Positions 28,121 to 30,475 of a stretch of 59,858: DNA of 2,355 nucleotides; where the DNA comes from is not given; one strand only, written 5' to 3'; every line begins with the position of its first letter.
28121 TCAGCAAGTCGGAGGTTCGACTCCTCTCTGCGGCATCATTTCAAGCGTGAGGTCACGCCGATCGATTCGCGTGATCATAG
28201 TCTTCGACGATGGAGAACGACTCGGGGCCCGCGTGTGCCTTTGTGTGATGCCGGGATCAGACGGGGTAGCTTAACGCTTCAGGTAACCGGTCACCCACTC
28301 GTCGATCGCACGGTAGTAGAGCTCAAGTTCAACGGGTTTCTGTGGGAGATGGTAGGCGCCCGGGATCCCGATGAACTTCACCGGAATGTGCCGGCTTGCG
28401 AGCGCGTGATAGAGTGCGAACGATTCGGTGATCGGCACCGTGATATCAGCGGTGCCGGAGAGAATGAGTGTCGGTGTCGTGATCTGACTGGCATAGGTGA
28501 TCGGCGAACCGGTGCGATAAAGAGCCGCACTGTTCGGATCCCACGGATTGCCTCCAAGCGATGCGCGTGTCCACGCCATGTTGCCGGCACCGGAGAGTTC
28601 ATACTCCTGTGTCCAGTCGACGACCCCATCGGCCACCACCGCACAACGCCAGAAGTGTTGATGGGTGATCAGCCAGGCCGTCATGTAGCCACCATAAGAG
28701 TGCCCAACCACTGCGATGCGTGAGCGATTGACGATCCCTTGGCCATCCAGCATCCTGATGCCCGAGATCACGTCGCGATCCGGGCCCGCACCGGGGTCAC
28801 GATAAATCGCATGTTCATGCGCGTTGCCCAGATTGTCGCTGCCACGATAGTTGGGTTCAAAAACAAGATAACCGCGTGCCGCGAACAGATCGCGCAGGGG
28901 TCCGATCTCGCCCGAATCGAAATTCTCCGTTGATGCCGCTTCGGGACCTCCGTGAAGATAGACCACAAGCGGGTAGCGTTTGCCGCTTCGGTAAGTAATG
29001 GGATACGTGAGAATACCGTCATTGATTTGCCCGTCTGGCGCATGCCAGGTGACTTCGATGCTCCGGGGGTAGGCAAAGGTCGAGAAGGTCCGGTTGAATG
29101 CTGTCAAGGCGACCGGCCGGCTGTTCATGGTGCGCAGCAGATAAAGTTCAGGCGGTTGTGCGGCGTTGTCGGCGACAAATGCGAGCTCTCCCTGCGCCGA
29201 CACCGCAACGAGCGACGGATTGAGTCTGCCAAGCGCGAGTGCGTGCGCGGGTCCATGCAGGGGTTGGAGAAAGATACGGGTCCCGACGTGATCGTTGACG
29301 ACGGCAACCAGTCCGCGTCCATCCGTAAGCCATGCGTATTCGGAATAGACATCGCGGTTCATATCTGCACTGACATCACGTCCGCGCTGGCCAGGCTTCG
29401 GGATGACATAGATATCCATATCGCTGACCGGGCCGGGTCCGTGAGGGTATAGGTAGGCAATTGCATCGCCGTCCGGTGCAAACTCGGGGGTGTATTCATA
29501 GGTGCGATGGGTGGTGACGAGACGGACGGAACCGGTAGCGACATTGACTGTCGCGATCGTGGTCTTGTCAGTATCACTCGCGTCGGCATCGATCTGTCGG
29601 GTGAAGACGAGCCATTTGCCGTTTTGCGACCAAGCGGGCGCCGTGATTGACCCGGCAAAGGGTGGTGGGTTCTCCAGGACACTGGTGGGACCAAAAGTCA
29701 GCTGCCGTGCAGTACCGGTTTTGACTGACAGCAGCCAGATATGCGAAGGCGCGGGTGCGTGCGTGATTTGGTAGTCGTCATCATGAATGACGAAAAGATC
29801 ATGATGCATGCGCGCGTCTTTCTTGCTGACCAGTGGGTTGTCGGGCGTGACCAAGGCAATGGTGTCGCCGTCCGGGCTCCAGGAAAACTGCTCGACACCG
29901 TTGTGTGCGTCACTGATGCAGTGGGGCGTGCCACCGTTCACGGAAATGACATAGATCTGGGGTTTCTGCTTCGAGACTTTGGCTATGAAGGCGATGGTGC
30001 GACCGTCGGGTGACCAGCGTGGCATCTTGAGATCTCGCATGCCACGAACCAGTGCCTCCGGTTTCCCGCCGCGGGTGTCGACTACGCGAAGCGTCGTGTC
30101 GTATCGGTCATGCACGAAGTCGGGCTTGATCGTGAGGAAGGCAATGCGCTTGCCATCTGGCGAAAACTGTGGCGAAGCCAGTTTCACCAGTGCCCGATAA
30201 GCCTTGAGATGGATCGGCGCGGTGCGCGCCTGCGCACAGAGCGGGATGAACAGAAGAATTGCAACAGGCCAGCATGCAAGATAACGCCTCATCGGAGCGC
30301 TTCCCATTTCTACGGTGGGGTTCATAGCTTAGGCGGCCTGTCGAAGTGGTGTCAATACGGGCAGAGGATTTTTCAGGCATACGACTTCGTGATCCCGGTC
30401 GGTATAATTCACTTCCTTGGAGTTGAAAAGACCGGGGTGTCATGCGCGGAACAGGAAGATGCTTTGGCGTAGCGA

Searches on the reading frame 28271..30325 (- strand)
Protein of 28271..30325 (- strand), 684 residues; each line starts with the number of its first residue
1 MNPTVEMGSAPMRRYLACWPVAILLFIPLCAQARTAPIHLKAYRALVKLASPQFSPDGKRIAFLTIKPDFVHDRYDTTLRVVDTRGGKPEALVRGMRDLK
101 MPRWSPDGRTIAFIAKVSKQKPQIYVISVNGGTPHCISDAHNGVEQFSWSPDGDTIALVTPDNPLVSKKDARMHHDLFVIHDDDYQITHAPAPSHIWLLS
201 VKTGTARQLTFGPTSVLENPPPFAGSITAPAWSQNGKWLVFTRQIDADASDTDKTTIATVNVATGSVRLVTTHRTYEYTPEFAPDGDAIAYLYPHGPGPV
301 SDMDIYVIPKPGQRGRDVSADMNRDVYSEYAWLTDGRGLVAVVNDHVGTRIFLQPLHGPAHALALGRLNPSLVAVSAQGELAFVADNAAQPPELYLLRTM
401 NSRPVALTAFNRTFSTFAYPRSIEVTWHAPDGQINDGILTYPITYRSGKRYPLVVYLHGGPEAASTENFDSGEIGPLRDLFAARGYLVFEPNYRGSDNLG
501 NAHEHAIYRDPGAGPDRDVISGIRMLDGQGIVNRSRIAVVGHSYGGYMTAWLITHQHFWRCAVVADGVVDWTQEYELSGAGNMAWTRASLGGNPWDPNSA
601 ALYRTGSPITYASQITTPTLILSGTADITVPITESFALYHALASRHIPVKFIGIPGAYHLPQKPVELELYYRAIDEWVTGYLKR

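Call 40: search_protein_families(library=pfam, proteins=[window:28271-30325:-], max_evalue=0.001)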
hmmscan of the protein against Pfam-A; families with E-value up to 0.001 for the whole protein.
window:28271-30325:- (684 aa): 11 families
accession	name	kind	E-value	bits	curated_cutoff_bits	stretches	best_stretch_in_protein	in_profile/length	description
PF00326.27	Peptidase_S9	-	6.8e-40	137.3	22.6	1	480-683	9-211/213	Prolyl oligopeptidase family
PF07676.18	PD40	-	5.3e-22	77.6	20.9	2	101-126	13-38/38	WD40-like Beta Propeller Repeat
PF20434.5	BD-FAE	-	1.1e-11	45.1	26.8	1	448-642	10-215/215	BD-FAE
PF00930.27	DPPIV_N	-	3e-08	33.2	22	0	55-116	1-62/354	Dipeptidyl peptidase IV (DPP IV) N-terminal region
PF25174.1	Beta-prop_THOC3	-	4.8e-08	32.8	305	1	74-162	66-150/272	THOC3 beta-propeller domain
PF12146.15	Hydrolase_4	-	8.5e-07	29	27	0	612-659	187-232/239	Serine aminopeptidase, S33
PF00561.26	Abhydrolase_1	-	1.4e-06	28.6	25.8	0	452-565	1-100/245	alpha/beta hydrolase fold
PF02129.25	Peptidase_S15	-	1.7e-05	25.1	23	0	465-578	46-139/262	X-Pro dipeptidyl-peptidase (S15 family)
PF10647.15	Gmad1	-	0.00012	22.5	20.5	0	47-108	23-76/251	Lipoprotein LpqB beta-propeller domain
PF01738.24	DLH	-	0.00023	21.3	21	0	481-659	37-186/217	Dienelactone hydrolase family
PF03403.19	PAF-AH_p_II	-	0.00098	18.2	20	0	530-567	216-253/372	Platelet-activating factor acetylhydrolase, isoform II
